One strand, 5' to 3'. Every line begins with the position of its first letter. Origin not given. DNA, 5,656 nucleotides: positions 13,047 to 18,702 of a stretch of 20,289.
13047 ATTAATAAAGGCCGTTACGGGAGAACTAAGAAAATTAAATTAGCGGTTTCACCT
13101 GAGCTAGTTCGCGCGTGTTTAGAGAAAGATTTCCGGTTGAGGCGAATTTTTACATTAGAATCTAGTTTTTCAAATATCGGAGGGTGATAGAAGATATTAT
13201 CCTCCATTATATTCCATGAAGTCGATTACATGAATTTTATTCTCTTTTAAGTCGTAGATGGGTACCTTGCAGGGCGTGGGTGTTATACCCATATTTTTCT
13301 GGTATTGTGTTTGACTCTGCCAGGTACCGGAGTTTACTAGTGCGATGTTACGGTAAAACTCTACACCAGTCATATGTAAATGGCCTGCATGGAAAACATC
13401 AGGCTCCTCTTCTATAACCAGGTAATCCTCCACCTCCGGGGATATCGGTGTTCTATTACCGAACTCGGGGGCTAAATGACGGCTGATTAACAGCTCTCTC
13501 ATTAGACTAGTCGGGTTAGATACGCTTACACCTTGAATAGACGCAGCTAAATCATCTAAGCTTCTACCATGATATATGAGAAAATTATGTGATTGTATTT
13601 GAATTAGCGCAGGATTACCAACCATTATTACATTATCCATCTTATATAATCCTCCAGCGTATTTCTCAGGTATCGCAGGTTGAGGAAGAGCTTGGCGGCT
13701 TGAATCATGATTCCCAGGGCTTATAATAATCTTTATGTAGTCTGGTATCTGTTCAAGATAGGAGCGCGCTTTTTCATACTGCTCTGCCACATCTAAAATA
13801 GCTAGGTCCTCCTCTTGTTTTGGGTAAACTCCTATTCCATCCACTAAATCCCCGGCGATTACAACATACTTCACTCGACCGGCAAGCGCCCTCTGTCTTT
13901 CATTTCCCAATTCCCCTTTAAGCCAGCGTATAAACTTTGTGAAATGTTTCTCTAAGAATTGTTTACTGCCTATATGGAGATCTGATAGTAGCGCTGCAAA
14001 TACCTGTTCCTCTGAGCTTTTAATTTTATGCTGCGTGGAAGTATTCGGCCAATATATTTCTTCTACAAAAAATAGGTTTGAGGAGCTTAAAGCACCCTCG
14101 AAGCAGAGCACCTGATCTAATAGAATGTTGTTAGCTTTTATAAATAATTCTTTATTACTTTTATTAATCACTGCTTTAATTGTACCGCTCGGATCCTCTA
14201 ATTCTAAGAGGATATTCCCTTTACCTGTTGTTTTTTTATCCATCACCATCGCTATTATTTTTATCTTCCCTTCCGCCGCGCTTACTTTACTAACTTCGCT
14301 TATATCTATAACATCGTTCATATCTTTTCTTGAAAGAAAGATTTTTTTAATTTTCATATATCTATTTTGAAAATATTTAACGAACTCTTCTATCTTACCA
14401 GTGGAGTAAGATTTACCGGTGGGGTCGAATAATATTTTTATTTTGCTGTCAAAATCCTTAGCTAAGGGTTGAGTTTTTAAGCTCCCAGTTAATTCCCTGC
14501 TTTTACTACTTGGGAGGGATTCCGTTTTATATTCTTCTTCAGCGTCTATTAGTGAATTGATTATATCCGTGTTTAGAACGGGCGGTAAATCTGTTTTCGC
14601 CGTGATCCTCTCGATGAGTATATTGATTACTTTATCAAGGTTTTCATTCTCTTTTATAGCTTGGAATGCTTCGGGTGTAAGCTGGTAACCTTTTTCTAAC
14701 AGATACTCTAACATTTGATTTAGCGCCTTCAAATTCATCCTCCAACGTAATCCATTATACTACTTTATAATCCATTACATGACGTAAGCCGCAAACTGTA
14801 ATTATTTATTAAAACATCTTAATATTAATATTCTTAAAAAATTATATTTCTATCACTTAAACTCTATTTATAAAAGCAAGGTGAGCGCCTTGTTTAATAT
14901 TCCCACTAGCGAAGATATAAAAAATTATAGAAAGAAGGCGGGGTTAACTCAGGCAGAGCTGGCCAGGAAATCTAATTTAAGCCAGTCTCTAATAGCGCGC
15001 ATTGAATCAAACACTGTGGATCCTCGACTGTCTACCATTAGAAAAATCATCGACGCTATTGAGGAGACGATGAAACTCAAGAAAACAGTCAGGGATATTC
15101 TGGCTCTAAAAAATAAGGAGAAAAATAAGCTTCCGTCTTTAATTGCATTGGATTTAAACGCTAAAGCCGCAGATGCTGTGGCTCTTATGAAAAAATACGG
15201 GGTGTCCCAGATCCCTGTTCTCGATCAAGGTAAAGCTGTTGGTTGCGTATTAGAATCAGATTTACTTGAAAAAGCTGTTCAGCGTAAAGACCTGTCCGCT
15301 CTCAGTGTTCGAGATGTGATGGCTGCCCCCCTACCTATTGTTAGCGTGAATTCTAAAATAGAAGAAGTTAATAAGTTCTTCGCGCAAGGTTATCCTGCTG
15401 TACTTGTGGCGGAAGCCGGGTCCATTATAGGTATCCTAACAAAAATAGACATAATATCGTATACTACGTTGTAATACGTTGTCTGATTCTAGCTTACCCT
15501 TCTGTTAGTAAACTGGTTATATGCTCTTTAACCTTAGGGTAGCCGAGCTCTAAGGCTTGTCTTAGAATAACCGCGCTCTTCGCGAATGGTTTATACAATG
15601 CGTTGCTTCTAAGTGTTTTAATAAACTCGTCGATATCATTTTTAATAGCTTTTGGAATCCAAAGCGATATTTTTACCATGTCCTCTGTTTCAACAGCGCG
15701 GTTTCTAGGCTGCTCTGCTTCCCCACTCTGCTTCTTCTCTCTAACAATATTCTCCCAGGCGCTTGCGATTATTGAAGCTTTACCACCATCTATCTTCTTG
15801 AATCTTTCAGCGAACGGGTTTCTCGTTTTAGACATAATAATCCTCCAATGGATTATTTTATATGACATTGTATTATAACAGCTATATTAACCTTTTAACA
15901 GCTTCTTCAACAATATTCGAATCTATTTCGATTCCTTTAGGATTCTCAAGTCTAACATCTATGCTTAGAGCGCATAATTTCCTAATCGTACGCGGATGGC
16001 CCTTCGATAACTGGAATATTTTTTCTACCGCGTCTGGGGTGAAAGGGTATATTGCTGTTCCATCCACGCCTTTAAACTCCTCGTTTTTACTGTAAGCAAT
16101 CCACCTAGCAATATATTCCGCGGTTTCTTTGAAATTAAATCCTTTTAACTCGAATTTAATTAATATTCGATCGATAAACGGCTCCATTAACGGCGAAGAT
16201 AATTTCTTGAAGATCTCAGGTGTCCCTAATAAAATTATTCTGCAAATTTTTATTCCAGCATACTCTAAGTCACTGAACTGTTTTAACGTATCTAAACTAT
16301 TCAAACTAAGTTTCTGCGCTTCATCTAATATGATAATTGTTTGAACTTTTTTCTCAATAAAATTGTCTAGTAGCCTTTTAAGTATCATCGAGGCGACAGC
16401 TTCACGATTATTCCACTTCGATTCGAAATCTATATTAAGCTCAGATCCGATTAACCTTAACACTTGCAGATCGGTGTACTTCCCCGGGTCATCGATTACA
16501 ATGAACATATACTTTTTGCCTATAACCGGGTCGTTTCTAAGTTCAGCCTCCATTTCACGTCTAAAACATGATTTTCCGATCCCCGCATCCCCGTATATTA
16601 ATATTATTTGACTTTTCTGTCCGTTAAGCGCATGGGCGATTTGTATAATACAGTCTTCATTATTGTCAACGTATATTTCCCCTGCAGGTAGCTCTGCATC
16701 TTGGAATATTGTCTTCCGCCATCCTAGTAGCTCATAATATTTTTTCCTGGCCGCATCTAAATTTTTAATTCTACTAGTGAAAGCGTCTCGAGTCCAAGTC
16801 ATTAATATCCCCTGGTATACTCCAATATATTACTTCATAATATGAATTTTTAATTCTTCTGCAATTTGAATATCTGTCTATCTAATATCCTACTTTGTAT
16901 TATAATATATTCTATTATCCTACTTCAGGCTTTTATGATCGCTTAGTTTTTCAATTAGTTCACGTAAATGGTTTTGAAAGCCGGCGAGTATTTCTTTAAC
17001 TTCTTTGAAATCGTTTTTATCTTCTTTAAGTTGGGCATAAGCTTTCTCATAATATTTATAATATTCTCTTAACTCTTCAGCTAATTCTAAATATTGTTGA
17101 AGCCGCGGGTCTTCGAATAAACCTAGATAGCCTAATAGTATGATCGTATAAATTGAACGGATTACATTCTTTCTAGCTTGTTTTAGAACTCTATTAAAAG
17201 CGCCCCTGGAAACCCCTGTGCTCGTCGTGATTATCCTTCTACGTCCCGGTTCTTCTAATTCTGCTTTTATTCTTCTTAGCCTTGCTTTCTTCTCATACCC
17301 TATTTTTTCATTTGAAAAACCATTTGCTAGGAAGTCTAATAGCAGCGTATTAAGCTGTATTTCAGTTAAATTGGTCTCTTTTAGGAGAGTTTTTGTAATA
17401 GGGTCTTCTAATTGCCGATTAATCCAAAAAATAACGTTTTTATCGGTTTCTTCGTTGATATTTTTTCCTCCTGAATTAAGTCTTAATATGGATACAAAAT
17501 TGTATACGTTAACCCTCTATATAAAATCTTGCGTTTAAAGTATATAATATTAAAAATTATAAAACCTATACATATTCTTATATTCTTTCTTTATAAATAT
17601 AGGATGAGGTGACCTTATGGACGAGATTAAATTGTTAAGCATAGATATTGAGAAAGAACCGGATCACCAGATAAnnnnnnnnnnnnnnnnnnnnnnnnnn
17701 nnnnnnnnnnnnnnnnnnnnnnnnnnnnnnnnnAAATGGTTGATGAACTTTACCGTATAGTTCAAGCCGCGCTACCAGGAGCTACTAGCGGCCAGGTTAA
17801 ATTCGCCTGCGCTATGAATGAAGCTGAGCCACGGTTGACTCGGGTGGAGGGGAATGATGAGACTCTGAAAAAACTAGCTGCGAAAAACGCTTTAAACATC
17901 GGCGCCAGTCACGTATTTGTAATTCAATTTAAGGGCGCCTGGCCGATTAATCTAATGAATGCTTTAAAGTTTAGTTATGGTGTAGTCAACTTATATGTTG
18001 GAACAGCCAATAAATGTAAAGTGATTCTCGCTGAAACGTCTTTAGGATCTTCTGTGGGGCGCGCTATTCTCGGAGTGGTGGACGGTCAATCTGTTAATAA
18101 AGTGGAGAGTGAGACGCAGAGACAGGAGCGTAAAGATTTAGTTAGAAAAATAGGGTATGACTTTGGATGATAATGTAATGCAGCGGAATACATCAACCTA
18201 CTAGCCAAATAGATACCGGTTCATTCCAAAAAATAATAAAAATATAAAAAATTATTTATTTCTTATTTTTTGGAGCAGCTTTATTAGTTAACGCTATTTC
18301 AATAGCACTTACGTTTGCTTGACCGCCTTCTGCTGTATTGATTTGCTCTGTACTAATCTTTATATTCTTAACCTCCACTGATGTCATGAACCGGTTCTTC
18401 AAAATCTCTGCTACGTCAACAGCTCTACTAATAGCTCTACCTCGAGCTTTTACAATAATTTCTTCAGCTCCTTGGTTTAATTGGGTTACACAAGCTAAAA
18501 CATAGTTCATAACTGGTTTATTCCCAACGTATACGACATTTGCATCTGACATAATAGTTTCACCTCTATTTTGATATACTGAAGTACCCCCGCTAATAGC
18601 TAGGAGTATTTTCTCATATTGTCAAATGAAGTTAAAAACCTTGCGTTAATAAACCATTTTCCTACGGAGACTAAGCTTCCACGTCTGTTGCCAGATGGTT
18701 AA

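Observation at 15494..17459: Origin-proximal three-gene module (helical protein, ExeA-type AAA+ ATPase, SegB/ParG-like RHH): candidate new chromosome segregation system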

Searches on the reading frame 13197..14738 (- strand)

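Call 6: search_protein_families(library=pfam, proteins=[window:13197-14738:-], max_evalue=0.1)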
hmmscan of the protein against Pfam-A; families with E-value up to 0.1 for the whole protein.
window:13197-14738:- (513 aa): 7 families
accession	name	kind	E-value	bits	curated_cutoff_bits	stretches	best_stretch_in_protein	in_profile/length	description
PF04042.21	DNA_pol_E_B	-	1.9e-17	63.8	29.1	1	249-453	2-203/210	DNA polymerase alpha/epsilon subunit B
PF00149.33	Metallophos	-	1.7e-11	45.4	21.5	1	249-455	4-189/191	Calcineurin-like phosphoesterase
PF01336.31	tRNA_anti-codon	-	1.1e-05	25.8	27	1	160-220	2-60/75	OB-fold nucleic acid binding domain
PF12850.12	Metallophos_2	-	0.00024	21.6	27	1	251-481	6-143/154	Calcineurin-like phosphoesterase superfamily domain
PF09824.15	ArsR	-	0.02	15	28.6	1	120-203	71-153/159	ArsR transcriptional regulator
PF25507.1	OB_POT1A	-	0.03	14.6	27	1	169-203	50-84/127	POT1A-like, OB fold domain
PF15072.12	HROB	-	0.032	14.6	30.8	0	158-194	2-39/85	Homologous recombination OB-fold protein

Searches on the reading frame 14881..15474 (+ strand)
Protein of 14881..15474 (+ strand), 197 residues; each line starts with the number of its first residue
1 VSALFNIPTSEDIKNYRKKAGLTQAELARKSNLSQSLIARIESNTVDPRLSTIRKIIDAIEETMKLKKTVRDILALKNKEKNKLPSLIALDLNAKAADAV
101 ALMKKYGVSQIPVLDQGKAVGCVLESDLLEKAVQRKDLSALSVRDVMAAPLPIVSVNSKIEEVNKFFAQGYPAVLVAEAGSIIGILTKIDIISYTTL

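Call 6: search_protein_families(library=pfam, proteins=[window:14881-15474:+], max_evalue=0.1)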
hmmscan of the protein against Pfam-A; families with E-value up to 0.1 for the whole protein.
window:14881-15474:+ (197 aa): 10 families
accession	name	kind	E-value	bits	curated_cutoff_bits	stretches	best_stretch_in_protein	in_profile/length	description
PF00571.33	CBS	-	1.2e-16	61.2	24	2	86-131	8-54/57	CBS domain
PF01381.28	HTH_3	-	6.3e-13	49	23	1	13-60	1-48/55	Helix-turn-helix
PF13560.12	HTH_31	-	1.4e-08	35.4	27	1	14-59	7-53/64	Helix-turn-helix domain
PF12844.13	HTH_19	-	1.4e-06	28.5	30.2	1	13-56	4-47/64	Helix-turn-helix domain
PF13443.12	HTH_26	-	2.1e-05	25.1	22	1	13-62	2-52/63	Cro/C1-type HTH DNA-binding domain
PF13412.12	HTH_24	-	0.00077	19.4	21.9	1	17-40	13-36/48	Winged helix-turn-helix DNA-binding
PF13413.12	HTH_25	-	0.0026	18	24.6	1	15-47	4-36/62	Helix-turn-helix domain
PF04545.22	Sigma70_r4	-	0.042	13.8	24.1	0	17-45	16-44/50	Sigma-70, region 4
PF06729.17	CENP-R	-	0.043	14.1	27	1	5-88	20-98/138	Kinetochore component, CENP-R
PF21716.3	dnstrm_HI1420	-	0.078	13.3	27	0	19-66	43-88/90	Probable addiction module antidote protein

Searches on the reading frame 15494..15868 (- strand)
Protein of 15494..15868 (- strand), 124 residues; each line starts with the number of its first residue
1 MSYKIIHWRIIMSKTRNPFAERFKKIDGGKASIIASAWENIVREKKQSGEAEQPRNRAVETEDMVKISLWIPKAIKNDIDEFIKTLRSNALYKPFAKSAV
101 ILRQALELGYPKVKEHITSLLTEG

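Call 6: search_protein_families(library=pfam, proteins=[window:15494-15868:-], max_evalue=0.1)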
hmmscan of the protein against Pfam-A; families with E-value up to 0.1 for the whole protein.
window:15494-15868:- (124 aa): 1 family
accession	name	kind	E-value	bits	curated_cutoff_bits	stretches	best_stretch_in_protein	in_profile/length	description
PF24091.1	DUF7376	-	0.02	15.1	27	1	17-88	35-105/219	Family of unknown function (DUF7376)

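Call 7: search_protein_families(library=ncbifam, proteins=[window:15494-15868:-], max_evalue=1)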
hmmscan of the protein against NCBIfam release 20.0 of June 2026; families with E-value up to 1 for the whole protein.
window:15494-15868:- (124 aa): 0 families

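Call 8: search_protein_families(library=padloc, proteins=[window:15494-15868:-], max_evalue=1)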
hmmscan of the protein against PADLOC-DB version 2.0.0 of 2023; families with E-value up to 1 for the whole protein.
window:15494-15868:- (124 aa): 0 families

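Call 9: search_protein_families(library=phrogs, proteins=[window:15494-15868:-], max_evalue=1)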
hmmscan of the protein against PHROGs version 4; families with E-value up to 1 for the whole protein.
window:15494-15868:- (124 aa): 2 families
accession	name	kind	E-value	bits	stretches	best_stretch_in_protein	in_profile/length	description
phrog_958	-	tail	0.028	13.8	1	13-85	24-95/606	baseplate wedge subunit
phrog_26774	-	unknown function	0.062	13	1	17-91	251-324/435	-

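Call 30: search_solved_structures(query=A2, max_evalue=10, show_alignments=3)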
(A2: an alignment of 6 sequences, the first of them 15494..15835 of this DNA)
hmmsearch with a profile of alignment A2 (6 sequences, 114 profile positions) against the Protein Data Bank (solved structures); distinct sequences matched with E-value up to 10: 0.

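Call 34: predict_structure(alignment_id=A2)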
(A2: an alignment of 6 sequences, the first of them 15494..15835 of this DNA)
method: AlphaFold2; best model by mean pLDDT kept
length: 113 residues; sequences in the alignment: 6
mean_pLDDT: 56.8   pTM: 0.35
mean pLDDT of the five models: 56.8, 50.0, 48.3, 46.1, 44.5
residues with pLDDT >= 90: 0; 70-90: 0; 50-70: 92; < 50: 21
segments of 3 or more residues with pLDDT < 50: 1-3, 16-18, 39-47
pLDDT, mean of each block of 10 residues (from residue 1): 50 49 56 57 46 54 66 63 58 62 65 54
secondary structure, 60 per line:
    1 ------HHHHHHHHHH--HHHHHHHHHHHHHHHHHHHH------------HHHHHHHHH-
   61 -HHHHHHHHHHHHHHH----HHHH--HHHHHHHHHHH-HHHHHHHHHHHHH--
elements in order: H7-16 H19-38 H51-59 H62-76 H81-84 H87-97 H99-111

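Call 67: find_homologous_proteins(query=A8, max_evalue=0.1)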
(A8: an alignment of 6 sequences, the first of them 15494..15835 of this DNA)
Query A8 (6 sequences) (113 aa, profile of the alignment): 13 proteins with E <= 0.1 among 1819 candidates. Only proteins of 48 to 210 residues were searched: fused or split forms outside these lengths cannot appear, so this answer is no evidence that the protein stands alone or is whole; lengths 'longer' or 'shorter' looks for them.
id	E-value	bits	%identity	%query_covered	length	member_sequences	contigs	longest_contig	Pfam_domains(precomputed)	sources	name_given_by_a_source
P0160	2.0e-50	187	100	100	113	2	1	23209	-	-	-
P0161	3.1e-50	187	68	98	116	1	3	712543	-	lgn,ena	-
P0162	2.4e-49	184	44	95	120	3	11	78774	-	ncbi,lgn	ncbi:MAG: hypothetical protein ACFFA1_04115 [Promethearchaeota archaeon]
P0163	6.4e-49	183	49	95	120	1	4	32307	-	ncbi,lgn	ncbi:MAG: hypothetical protein ACFFBS_02185 [Promethearchaeota archaeon]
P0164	6.4e-48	179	45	95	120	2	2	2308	-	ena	-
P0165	7.1e-48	179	86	99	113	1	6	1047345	-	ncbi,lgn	-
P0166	7.6e-48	179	45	95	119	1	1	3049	-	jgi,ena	-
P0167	8.0e-48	179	46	95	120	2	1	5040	-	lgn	-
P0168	1.1e-47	179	78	99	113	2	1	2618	-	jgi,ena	-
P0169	1.4e-47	178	46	91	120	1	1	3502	-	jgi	-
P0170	1.4e-47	178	61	94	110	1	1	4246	-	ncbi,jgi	ncbi:MAG: hypothetical protein ACTSQY_09165 [Candidatus Odinarchaeia archaeon]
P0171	2.5e-39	152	59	97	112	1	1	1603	-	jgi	jgi:hypothetical protein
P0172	6.5e-20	89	22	61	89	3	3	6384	-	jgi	jgi:hypothetical protein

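Call 69: search_protein_families(library=pfam, alignment_id=A8, max_evalue=10)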
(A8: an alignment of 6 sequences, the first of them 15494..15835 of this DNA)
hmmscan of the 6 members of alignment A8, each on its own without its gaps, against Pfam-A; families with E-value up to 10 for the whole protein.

A. member 1, window:15494-15835:- (113 aa): 1 family
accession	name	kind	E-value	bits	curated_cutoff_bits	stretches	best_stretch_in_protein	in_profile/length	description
PF24091.1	DUF7376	-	0.02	15.1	27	1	7-78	36-106/219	Family of unknown function (DUF7376)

B. families by the number of members that match (of 6 scanned): 9 families
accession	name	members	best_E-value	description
PF24091.1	DUF7376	2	0.013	Family of unknown function (DUF7376)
PF07529.18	HSA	1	0.00094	HSA domain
PF15429.11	DUF4628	1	0.036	Domain of unknown function (DUF4628)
PF00598.24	Flu_M1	1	0.063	Influenza Matrix protein (M1)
PF06791.18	TMP_2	1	0.078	Prophage tail length tape measure protein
PF14277.12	DUF4364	1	0.083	Domain of unknown function (DUF4364)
PF07892.16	DUF1667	1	0.13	Protein of unknown function (DUF1667)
PF11035.13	SNAPC2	1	0.16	Small nuclear RNA activating complex (SNAPc), subunit 2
PF22757.1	GeBP-like_C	1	4.6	Glabrous-enhancer-binding protein-like family, C-terminal domain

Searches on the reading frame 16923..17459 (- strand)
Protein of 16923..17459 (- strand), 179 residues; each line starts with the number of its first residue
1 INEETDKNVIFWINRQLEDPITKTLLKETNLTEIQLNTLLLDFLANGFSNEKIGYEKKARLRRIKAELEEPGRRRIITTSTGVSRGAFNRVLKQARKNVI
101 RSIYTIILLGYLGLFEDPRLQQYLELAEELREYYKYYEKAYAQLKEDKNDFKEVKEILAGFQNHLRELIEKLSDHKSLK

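Call 6: search_protein_families(library=pfam, proteins=[window:16923-17459:-], max_evalue=0.1)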
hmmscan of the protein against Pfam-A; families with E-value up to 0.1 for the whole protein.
window:16923-17459:- (179 aa): 2 families
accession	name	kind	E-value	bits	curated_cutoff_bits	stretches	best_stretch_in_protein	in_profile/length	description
PF10498.14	IFT57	-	0.0069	15.8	40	1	118-178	272-332/360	Intra-flagellar transport protein 57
PF04967.18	HTH_10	-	0.021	15.1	23.1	0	112-130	15-33/53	HTH DNA binding domain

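Call 7: search_protein_families(library=ncbifam, proteins=[window:16923-17459:-], max_evalue=1)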
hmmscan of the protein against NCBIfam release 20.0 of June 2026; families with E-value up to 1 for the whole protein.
window:16923-17459:- (179 aa): 1 family
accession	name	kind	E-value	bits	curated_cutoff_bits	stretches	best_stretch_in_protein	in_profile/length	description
NF040813.1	pro_dh_Thprot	equivalog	0.01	15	600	1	96-172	70-143/362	D-proline dehydrogenase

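Call 8: search_protein_families(library=padloc, proteins=[window:16923-17459:-], max_evalue=1)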
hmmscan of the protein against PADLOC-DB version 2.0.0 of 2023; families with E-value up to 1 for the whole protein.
window:16923-17459:- (179 aa): 1 family
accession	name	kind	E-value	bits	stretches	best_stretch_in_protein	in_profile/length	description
PDLC00541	JetA2|JetA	-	0.091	9.3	1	121-169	168-216/512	DUF2397 domain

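Call 9: search_protein_families(library=phrogs, proteins=[window:16923-17459:-], max_evalue=1)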
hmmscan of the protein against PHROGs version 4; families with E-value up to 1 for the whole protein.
window:16923-17459:- (179 aa): 1 family
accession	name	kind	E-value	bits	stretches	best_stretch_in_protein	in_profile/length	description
phrog_29708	-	unknown function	0.11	13.5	1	102-144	63-104/119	-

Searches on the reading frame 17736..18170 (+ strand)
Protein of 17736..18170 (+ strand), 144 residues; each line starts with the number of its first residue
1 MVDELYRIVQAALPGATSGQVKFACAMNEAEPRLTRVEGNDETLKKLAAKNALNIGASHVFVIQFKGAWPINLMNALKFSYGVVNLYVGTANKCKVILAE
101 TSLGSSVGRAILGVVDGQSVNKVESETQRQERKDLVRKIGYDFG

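Call 6: search_protein_families(library=pfam, proteins=[window:17736-18170:+], max_evalue=0.1)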
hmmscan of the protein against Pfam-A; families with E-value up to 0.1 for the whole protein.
window:17736-18170:+ (144 aa): 1 family
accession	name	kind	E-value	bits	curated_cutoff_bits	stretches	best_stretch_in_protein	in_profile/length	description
PF04008.19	Adenosine_kin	-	6.6e-41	140.1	25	1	2-141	22-153/154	Adenosine specific kinase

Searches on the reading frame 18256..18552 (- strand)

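Call 6: search_protein_families(library=pfam, proteins=[window:18256-18552:-], max_evalue=0.1)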
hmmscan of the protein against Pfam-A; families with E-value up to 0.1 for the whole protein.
window:18256-18552:- (98 aa): 2 families
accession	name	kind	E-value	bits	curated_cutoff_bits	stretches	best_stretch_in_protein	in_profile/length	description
PF01918.27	Alba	-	9.1e-26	89.9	25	1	5-68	1-66/66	Alba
PF12328.13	Rpp20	-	0.00044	20.6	24.6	1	26-64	43-83/118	Rpp20 subunit of nuclear RNase MRP and P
